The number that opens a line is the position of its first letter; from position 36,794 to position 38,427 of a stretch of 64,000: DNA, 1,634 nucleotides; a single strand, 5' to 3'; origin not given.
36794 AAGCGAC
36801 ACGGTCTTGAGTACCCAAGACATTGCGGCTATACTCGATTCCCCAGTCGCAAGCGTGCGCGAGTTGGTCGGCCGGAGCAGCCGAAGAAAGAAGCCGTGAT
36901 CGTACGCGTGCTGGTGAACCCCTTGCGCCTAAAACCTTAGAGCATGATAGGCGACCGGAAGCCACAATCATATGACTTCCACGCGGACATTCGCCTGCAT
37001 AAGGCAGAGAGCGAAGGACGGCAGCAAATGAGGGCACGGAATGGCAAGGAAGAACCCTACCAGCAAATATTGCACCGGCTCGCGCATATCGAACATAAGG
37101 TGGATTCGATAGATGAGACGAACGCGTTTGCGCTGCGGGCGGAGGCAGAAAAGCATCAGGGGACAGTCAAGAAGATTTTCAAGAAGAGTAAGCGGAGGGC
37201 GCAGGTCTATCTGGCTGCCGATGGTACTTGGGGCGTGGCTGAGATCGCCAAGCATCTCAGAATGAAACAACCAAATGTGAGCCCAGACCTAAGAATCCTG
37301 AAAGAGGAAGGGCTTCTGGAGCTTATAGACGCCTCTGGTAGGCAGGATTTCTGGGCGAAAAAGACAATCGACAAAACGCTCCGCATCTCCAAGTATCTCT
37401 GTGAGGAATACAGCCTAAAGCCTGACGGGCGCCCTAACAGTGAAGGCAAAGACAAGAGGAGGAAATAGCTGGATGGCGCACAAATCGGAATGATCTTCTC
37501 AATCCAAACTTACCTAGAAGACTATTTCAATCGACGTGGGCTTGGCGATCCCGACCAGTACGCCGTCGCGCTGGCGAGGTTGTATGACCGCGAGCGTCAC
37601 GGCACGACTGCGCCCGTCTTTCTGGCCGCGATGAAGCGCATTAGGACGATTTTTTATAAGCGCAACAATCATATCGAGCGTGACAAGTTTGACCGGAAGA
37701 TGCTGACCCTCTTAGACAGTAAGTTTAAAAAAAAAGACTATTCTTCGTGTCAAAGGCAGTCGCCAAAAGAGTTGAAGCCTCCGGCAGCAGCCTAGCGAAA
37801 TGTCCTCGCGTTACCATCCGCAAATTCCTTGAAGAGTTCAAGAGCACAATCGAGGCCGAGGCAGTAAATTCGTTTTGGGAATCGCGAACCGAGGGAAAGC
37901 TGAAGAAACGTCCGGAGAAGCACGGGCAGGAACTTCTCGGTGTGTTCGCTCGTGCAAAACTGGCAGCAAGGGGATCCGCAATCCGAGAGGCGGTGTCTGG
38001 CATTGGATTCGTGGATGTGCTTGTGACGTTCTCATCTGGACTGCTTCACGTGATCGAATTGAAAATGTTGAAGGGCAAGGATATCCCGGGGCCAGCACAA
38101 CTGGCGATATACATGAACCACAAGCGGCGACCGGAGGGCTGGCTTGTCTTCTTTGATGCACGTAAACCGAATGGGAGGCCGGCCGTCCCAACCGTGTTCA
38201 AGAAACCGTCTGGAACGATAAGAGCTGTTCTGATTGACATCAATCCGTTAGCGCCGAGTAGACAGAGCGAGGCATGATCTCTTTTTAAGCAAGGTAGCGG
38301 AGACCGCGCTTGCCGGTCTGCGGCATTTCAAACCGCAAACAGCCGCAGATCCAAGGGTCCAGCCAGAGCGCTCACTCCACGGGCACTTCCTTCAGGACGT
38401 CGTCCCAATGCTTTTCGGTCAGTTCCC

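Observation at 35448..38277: Orphan AT-richer cassette: RHH pair, four consecutive small HTH genes and a RecB-like nuclease-fold gene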

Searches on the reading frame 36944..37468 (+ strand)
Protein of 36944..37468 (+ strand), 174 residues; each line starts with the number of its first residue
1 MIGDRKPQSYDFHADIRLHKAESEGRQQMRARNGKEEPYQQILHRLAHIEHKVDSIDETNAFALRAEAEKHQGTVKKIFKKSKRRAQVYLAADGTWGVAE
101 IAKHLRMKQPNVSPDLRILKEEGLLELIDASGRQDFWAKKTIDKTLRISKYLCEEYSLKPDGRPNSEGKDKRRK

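Call 3: search_protein_families(library=pfam, max_evalue=1, proteins=[window:36944-37468:+])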
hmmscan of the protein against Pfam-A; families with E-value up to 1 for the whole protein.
window:36944-37468:+ (174 aa): 8 families
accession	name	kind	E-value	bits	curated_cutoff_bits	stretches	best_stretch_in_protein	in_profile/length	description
PF01022.26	HTH_5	-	3.6e-06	27.2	22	1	98-126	18-46/47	Bacterial regulatory protein, arsR family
PF12840.13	HTH_20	-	0.003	18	27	1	90-127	13-50/51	Helix-turn-helix domain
PF25212.1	HVO_A0114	-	0.0091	16.2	27.6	1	90-133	31-73/84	HVO_A0114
PF09339.16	HTH_IclR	-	0.018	15.3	22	1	92-126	15-49/52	IclR helix-turn-helix domain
PF01047.28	MarR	-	0.056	13.8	24.6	1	96-126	18-48/59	MarR family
PF12802.13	MarR_2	-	0.066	13.8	27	1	98-129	23-54/61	MarR family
PF03374.19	ANT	-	0.067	14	25.3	1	88-113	16-41/108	Phage antirepressor protein KilAC domain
PF16221.11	HTH_47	-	0.21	11.6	27.1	1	91-126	42-77/78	winged helix-turn-helix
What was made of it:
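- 37028..37468 (+): ArsR/HTH_5-type winged-helix regulator, 146 aa, with a helical N-terminal extension. It lies directly upstream of the nuclease gene in nearly all loci that have upstream sequence. PF01022 E 3.6e-6 (call 3).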

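Call 4: search_protein_families(library=padloc, max_evalue=1, proteins=[window:36944-37468:+])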
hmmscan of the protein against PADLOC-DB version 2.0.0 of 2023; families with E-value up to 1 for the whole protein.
window:36944-37468:+ (174 aa): 10 families
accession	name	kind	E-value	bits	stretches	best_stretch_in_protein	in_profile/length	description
PDLC01438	Csa3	-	3.5e-08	31.8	1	10-146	75-210/305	"CAS-I,CAS-II,CAS-III,CAS-IV,CAS-V,CAS-VI; associated_signaling"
PDLC01720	Csa3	-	2.5e-05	22.8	1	41-150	29-100/118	Csa3_1_CAS-I-II-III-IV-V-VI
PDLC01268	CasR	-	0.0022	16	1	89-130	132-169/179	"CAS-I,CAS-II,CAS-III,CAS-IV,CAS-V,CAS-VI; associated_signaling"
PDLC03963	SoFic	-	0.0028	15.1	1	63-141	273-353/361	-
PDLC01434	CasR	-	0.0041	15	1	89-128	136-174/191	"CAS-I,CAS-II,CAS-III,CAS-IV,CAS-V,CAS-VI; associated_signaling"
PDLC01857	CARF3--CARF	-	0.0085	13.7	1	75-130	123-178/201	-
PDLC01865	CARF3--CARF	-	0.029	12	1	82-132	148-198/215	-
PDLC04368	PDC-M05A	-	0.03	12.1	1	76-136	8-70/201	-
PDLC01044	Csa3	-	0.035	12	1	91-128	146-180/194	Type I-A associated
PDLC01879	CARF3--CARF_TM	-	0.037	11.7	1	91-138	166-207/222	-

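Call 5: search_protein_families(library=phrogs, max_evalue=1, proteins=[window:36944-37468:+])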
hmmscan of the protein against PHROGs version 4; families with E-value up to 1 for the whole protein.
window:36944-37468:+ (174 aa): 8 families
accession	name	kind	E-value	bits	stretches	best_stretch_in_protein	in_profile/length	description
phrog_2440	-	transcription regulation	0.0027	18.6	1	90-156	37-99/126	transcriptional regulator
phrog_10086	-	DNA, RNA and nucleotide metabolism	0.01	17.1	1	80-143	16-78/91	HTH DNA binding protein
phrog_689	-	lysis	0.021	16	1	33-73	5-56/91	holin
phrog_1123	-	unknown function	0.024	15.5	1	76-130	26-81/112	-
phrog_12156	-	DNA, RNA and nucleotide metabolism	0.04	13.6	1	89-137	431-478/485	DNA helicase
phrog_16568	-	moron, auxiliary metabolic gene and host takeover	0.06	14.5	1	80-116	66-103/129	Ren-like exclusion protein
phrog_1368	-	transcription regulation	0.13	13.1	1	99-128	31-60/101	transcriptional regulator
phrog_1103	-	unknown function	0.25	12.5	1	28-68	3-42/80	-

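Call 52: find_homologous_proteins(query=window:36944-37468:+, max_evalue=0.001)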
Query window:36944-37468:+ (174 aa): 557 proteins with E <= 0.001 among 703 candidates; the best 120 are listed.
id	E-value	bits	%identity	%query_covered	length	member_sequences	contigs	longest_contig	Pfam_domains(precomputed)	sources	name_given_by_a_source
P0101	3.8e-90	319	100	84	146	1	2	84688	PF01022.27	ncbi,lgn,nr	ncbi:MAG TPA: ArsR family transcriptional regulator [Terriglobia bacterium]|nr:ArsR family transcrip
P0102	3.7e-75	270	92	79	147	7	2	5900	PF01022.27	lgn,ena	-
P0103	7.4e-75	269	91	79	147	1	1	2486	-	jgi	jgi:DNA-binding transcriptional ArsR family regulator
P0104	1.6e-74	268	89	82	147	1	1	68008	PF01022.27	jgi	jgi:DNA-binding transcriptional ArsR family regulator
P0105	1.5e-73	265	87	79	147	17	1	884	PF01022.27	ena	-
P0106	1.6e-73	265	85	82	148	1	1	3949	PF01022.27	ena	-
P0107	6.4e-73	263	86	79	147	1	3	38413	PF01022.27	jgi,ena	jgi:DNA-binding transcriptional ArsR family regulator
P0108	1.8e-72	261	84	82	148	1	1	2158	PF01022.27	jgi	jgi:DNA-binding transcriptional ArsR family regulator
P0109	2.1e-72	261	86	79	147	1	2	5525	PF01022.27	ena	-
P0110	5.1e-72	260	86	79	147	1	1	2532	PF01022.27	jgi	-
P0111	5.3e-72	260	86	79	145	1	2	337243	PF01022.27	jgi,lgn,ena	-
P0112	5.4e-72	260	86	79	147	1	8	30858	PF01022.27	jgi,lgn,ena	jgi:DNA-binding transcriptional ArsR family regulator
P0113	6.4e-72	259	86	79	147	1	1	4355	PF01022.27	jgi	jgi:DNA-binding transcriptional ArsR family regulator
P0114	7.6e-72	259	88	79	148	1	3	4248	PF01022.27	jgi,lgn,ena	-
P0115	8.0e-72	259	85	79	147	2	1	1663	-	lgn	-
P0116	8.1e-72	259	86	79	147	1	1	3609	PF01022.27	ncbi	-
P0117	8.6e-72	259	86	79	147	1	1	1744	PF01022.27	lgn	-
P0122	1.9e-71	258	85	79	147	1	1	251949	PF01022.27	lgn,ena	-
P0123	2.6e-71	257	83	80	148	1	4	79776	PF01022.27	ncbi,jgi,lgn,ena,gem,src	jgi:DNA-binding transcriptional ArsR family regulator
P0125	2.8e-71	257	85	79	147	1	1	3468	PF01022.27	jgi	jgi:DNA-binding transcriptional ArsR family regulator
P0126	2.9e-71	257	82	82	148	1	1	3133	PF01022.27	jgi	jgi:DNA-binding transcriptional ArsR family regulator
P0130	5.1e-71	256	85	79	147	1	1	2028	PF01022.27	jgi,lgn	jgi:DNA-binding transcriptional ArsR family regulator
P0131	6.0e-71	256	85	79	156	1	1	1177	PF01022.27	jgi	jgi:hypothetical protein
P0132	1.8e-70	255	83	80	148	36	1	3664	PF01022.27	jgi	jgi:DNA-binding transcriptional ArsR family regulator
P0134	2.2e-70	254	82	82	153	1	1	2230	PF01022.27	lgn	-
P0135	2.6e-70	254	82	82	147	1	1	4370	PF01022.27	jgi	jgi:DNA-binding transcriptional ArsR family regulator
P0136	3.2e-70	254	83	80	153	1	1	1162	PF01022.27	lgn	-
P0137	3.7e-70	254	86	79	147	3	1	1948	PF01022.27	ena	-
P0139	4.7e-70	253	83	80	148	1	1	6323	PF01022.27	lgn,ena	-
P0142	7.9e-70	253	85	78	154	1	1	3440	PF01022.27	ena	-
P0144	2.2e-69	251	83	79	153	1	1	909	PF01022.27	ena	-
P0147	7.0e-69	249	86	77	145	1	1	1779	PF01022.27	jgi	jgi:DNA-binding transcriptional ArsR family regulator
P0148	1.1e-68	249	88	75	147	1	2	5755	PF12840.14,PF01022.27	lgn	-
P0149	2.6e-68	248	81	80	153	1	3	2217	PF01022.27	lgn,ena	-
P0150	3.1e-68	247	85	78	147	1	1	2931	PF01022.27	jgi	jgi:DNA-binding transcriptional ArsR family regulator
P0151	7.3e-68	246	85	79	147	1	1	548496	PF01022.27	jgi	jgi:DNA-binding transcriptional ArsR family regulator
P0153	1.0e-67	246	83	79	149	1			PF01022.27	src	-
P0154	3.4e-67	244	82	78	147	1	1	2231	PF01022.27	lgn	-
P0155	6.2e-67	243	85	79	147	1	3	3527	PF01022.27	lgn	-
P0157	2.3e-66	241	79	82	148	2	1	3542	PF01022.27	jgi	-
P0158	2.5e-66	241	78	83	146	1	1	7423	PF01022.27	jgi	jgi:predicted transcriptional regulator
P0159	2.6e-66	241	81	78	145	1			PF01022.27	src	-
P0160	3.1e-66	241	82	79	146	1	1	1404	PF01022.27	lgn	-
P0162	9.4e-66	239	78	82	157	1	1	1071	PF01022.27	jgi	-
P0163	1.9e-65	238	77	82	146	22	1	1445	PF01022.27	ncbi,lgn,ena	-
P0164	2.7e-65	238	77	81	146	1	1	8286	PF01022.27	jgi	jgi:DNA-binding transcriptional ArsR family regulator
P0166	1.7e-64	235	77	83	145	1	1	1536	PF01022.27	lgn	-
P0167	2.0e-64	235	79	79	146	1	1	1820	PF01022.27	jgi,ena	-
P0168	2.3e-64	235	79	79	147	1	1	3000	PF01022.27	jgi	jgi:DNA-binding transcriptional ArsR family regulator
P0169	4.9e-64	234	75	82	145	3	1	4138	PF01022.27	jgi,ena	jgi:hypothetical protein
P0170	5.7e-64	233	77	83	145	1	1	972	PF01022.27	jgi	jgi:hypothetical protein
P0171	6.5e-64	233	79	79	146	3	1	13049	PF01022.27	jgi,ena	jgi:DNA-binding transcriptional ArsR family regulator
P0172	8.5e-64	233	83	76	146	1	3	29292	PF01022.27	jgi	jgi:DNA-binding transcriptional ArsR family regulator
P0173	8.7e-64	233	78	79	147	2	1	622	PF01022.27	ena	-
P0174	1.1e-63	233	82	78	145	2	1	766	PF01022.27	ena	-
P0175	1.8e-63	232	78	79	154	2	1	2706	PF01022.27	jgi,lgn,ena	-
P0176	2.6e-63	231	76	80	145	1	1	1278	PF01022.27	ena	-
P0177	3.1e-63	231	81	75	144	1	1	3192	PF01022.27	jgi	jgi:predicted ArsR family transcriptional regulator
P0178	5.1e-63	230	77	76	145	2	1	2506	PF01022.27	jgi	-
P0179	6.9e-63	230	79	80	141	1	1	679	PF01022.27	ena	-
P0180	8.2e-63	230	76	82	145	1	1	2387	PF01022.27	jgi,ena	-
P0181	1.1e-62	229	74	80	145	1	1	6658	PF01022.27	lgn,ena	-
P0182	1.2e-62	229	77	78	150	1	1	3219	PF01022.27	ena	-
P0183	1.5e-62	229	74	82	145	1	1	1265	PF01022.27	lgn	-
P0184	2.0e-62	228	80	77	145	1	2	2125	PF01022.27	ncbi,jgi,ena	-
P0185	2.0e-62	228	75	77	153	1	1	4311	PF01022.27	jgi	jgi:hypothetical protein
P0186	2.7e-62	228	76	80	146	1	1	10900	PF12840.14,PF01022.27,PF12802.14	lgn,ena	-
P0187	2.7e-62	228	74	83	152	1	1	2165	PF01022.27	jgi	jgi:DNA-binding transcriptional ArsR family regulator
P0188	3.4e-62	228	80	76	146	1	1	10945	PF01022.27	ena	-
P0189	3.5e-62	228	75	78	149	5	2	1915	PF01022.27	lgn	-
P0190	5.0e-62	227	77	79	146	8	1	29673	PF01022.27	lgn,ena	-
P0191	7.3e-62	227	76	81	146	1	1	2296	PF01022.27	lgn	-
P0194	8.9e-62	226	79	76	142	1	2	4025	PF01022.27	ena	-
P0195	9.1e-62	226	72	81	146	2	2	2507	PF01022.27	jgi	jgi:DNA-binding MarR family transcriptional regulator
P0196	1.1e-61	226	74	76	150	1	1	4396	PF01022.27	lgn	-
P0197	1.1e-61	226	79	76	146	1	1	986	PF01022.27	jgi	jgi:DNA-binding transcriptional ArsR family regulator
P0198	1.2e-61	226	75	79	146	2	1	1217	PF01022.27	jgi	jgi:hypothetical protein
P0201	2.0e-61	225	75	83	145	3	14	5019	PF01022.27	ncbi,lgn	-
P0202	3.1e-61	225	76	76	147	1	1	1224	PF01022.27,PF12802.14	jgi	jgi:DNA-binding transcriptional ArsR family regulator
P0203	3.3e-61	225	79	78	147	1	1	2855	PF01022.27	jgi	jgi:DNA-binding transcriptional ArsR family regulator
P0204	6.3e-61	224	75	79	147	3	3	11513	PF01022.27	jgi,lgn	jgi:predicted transcriptional regulator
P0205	7.2e-61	223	73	84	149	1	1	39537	PF01022.27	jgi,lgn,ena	jgi:DNA-binding transcriptional ArsR family regulator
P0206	9.2e-61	223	78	77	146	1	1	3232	PF01022.27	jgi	jgi:DNA-binding transcriptional ArsR family regulator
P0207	9.3e-61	223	75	79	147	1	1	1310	PF01022.27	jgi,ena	-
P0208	9.5e-61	223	69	89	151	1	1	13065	PF01022.27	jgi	jgi:DNA-binding transcriptional ArsR family regulator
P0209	1.0e-60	223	78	79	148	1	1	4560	PF01022.27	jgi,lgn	jgi:DNA-binding transcriptional ArsR family regulator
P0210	1.0e-60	223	76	78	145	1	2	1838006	PF01022.27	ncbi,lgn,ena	-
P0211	1.9e-60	222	76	75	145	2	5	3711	PF01022.27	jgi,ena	jgi:hypothetical protein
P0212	3.2e-60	221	83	72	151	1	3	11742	PF01022.27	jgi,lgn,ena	jgi:hypothetical protein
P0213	3.6e-60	221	79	76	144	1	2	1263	PF01022.27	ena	-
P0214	4.5e-60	221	75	78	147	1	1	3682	PF01022.27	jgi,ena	jgi:DNA-binding transcriptional ArsR family regulator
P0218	1.2e-59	219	76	80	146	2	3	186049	PF01022.27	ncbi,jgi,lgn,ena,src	ncbi:MAG TPA: winged helix-turn-helix domain-containing protein [Candidatus Acidoferrales bacterium]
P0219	1.4e-59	219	72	77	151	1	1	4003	PF01022.27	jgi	jgi:DNA-binding transcriptional ArsR family regulator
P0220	1.4e-59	219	79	76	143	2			PF01022.27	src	-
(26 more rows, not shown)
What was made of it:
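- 37028..37468 (+): P0101 is 100% identical at 146 aa (call 52).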

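Call 73: search_protein_families(library=ncbifam, max_evalue=0.1, proteins=[window:37028-37468:+])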
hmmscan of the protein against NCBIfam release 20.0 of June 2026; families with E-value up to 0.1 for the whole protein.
window:37028-37468:+ (146 aa): 8 families
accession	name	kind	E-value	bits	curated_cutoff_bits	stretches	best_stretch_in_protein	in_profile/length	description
NF033788.1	HTH_metalloreg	subfamily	1.5e-08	34.3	55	1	49-98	6-56/77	metalloregulator ArsR/SmtB family transcription factor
NF033789.1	repress_SdpR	subfamily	0.0001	22.1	100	1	51-97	5-51/79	autorepressor SdpR family transcription factor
NF040642.1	sulf_sens_BigR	equivalog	0.00061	19.8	155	1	48-119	14-83/95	sulfite-sensing transcriptional repressor BigR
TIGR01884.1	cas_HTH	subfamily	0.00092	18.6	60.2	1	47-99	134-188/202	CRISPR-associated CARF protein Csa3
NF053602.1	Phr_regulator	exception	0.022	14.4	320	1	50-98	8-56/191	heat shock transcription regulator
NF053756.1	MreA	equivalog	0.042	13.7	100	1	57-98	21-62/110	MreA family transcriptional regulator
NF047906.1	CdPbTransRegCmtR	equivalog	0.058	13.3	150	1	60-107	26-73/104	Cd(II)/Pb(II)-sensing metalloregulatory transcriptional regulator CmtR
NF007528.0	PRK10141.1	subfamily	0.065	13.1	97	0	60-97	23-60/117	metalloregulator ArsR/SmtB family transcription factor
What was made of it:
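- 37028..37468 (+): NCBIfam HTH_metalloreg 1.5e-8 (call 73).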

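Call 81: search_solved_structures(query=window:37028-37468:+, max_evalue=0.1)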
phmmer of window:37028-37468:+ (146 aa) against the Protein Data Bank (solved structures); distinct sequences matched with E-value up to 0.1: 1.
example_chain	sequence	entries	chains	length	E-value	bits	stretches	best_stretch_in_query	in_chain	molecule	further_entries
3pqj_A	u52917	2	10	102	0.083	16.7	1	38-99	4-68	Biofilm growth-associated repressor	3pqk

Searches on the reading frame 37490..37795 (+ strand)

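Call 3: search_protein_families(library=pfam, max_evalue=1, proteins=[window:37490-37795:+])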
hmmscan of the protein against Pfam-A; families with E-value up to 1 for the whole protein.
window:37490-37795:+ (101 aa): 2 families
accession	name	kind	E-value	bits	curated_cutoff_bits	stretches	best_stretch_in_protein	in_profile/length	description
PF18734.6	HEPN_AbiU2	-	0.068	13.1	26.8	1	24-81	53-114/193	AbiU2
PF19848.4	DUF6323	-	0.085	13.1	30.6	1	44-87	63-106/127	Family of unknown function (DUF6323)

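Call 4: search_protein_families(library=padloc, max_evalue=1, proteins=[window:37490-37795:+])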
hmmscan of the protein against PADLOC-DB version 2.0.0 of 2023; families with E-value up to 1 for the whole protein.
window:37490-37795:+ (101 aa): 0 families

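Call 5: search_protein_families(library=phrogs, max_evalue=1, proteins=[window:37490-37795:+])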
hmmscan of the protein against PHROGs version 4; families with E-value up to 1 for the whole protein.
window:37490-37795:+ (101 aa): 4 families
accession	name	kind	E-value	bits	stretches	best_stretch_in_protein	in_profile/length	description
phrog_23316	-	unknown function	0.11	14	1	39-78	40-78/106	-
phrog_6677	-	unknown function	0.21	13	1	9-23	34-48/77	-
phrog_14465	-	transcription regulation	0.27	12.7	1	61-90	34-63/96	anti-termination protein Q-like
phrog_18703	-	tail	0.36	10.2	1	9-87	316-394/517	tail fiber protein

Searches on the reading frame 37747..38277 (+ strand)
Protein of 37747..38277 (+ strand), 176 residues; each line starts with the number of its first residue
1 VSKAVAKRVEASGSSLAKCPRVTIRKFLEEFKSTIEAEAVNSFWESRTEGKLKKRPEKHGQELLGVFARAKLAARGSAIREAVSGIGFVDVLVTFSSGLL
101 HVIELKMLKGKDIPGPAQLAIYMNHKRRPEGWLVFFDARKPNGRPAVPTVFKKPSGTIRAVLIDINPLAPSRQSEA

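Call 3: search_protein_families(library=pfam, max_evalue=1, proteins=[window:37747-38277:+])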
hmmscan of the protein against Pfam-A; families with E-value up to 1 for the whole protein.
window:37747-38277:+ (176 aa): 1 family
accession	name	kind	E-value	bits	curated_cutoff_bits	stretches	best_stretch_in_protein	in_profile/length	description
PF01939.22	NucS_C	-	0.031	14.7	24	1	79-128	24-72/124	Endonuclease NucS C-terminal domain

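Call 4: search_protein_families(library=padloc, max_evalue=1, proteins=[window:37747-38277:+])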
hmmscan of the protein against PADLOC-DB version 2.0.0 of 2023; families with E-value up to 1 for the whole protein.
window:37747-38277:+ (176 aa): 0 families

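Call 5: search_protein_families(library=phrogs, max_evalue=1, proteins=[window:37747-38277:+])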
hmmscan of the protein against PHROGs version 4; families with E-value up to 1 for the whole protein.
window:37747-38277:+ (176 aa): 0 families

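Call 29: find_related_loci(query=A2, collection=metagenome_contigs, flank=6000)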
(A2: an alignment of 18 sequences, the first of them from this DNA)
Query A2 (144 aa) in metagenome_contigs; peptide patterns used: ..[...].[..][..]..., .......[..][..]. (x = any residue, [..] = any of these).
145 stretches matched a pattern; 99 encode a relative of the query (tblastn E <= 1e-3); the best 80 are kept; 80 distinct loci.
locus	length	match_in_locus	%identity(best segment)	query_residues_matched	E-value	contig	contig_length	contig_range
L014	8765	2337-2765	85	1-143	3e-80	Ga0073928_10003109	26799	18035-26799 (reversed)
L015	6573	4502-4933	83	1-144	2e-79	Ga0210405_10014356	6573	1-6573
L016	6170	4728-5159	83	1-144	2e-79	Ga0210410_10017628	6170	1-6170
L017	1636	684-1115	82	1-144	4e-82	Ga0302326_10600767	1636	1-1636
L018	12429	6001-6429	83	1-143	5e-78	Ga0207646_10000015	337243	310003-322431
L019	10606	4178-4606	83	1-143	5e-78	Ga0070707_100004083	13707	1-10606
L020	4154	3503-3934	82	1-144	6e-77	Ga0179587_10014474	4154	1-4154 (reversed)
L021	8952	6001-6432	80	1-144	7e-77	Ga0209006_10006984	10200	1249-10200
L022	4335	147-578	82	1-144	6e-77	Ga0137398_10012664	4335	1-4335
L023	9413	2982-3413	82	1-144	1e-76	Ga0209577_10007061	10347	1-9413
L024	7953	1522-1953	80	1-144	3e-75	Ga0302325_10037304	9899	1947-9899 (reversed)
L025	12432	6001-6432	78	1-144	5e-75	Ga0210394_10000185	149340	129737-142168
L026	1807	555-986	78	1-144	3e-77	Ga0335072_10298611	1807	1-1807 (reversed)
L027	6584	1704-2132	77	2-144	9e-73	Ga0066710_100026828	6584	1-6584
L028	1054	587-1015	77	2-144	2e-78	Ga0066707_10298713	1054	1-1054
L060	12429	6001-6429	71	2-144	3e-65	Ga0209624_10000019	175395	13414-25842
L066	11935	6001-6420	69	1-140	4e-64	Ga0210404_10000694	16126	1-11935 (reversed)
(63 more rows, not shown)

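Call 38: search_protein_families(library=pfam, max_evalue=1, proteins=[L066:6856-7464:+, L060:6968-7483:+, L066:263-1381:+])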
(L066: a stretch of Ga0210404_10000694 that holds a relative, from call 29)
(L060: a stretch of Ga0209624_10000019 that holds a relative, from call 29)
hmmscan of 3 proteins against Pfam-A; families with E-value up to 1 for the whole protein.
L066:6856-7464:+ (202 aa): 1 family
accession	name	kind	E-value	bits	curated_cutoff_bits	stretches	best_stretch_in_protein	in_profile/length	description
PF07751.16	Abi_2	-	0.019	15.7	25.6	1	127-173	130-178/184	Abi-like protein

L060:6968-7483:+ (171 aa): 0 families

L066:263-1381:+ (372 aa): 1 family
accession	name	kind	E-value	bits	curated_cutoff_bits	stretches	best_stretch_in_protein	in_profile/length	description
PF04586.22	Peptidase_S78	-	4.5e-29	102.1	21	1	65-222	7-155/165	Caudovirus prohead serine protease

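Call 39: search_protein_families(library=padloc, max_evalue=1, proteins=[L066:6856-7464:+, L060:6968-7483:+])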
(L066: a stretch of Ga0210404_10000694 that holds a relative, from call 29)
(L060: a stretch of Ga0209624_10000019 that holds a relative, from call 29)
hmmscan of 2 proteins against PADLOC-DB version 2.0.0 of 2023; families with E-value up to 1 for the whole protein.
L066:6856-7464:+ (202 aa): 2 families
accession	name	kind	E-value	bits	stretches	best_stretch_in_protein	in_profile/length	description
PDLC04592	PDC-M34B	-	3.1e-08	31.5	1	49-174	50-168/192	-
PDLC04591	PDC-M34B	-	0.031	12.1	1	60-102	54-97/185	-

L060:6968-7483:+ (171 aa): 4 families
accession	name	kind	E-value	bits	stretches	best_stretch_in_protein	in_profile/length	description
PDLC04592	PDC-M34B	-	9.1e-14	49.6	1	26-136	59-169/192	-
PDLC04591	PDC-M34B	-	3.6e-07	28.2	1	26-121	52-147/185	-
PDLC04590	PDC-M34B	-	9.3e-07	26.9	1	26-142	14-130/147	-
PDLC04038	PD-T4-5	-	0.009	13.3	1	24-61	44-81/309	-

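Call 60: find_related_loci(query=A2, collection=viral_contigs, flank=10000)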
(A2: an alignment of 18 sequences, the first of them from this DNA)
Query A2 (144 aa) in viral_contigs; peptide patterns used: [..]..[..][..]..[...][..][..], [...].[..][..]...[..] (x = any residue, [..] = any of these).
75 stretches matched a pattern, but none encodes a relative of the query by tblastn (E <= 1e-3).
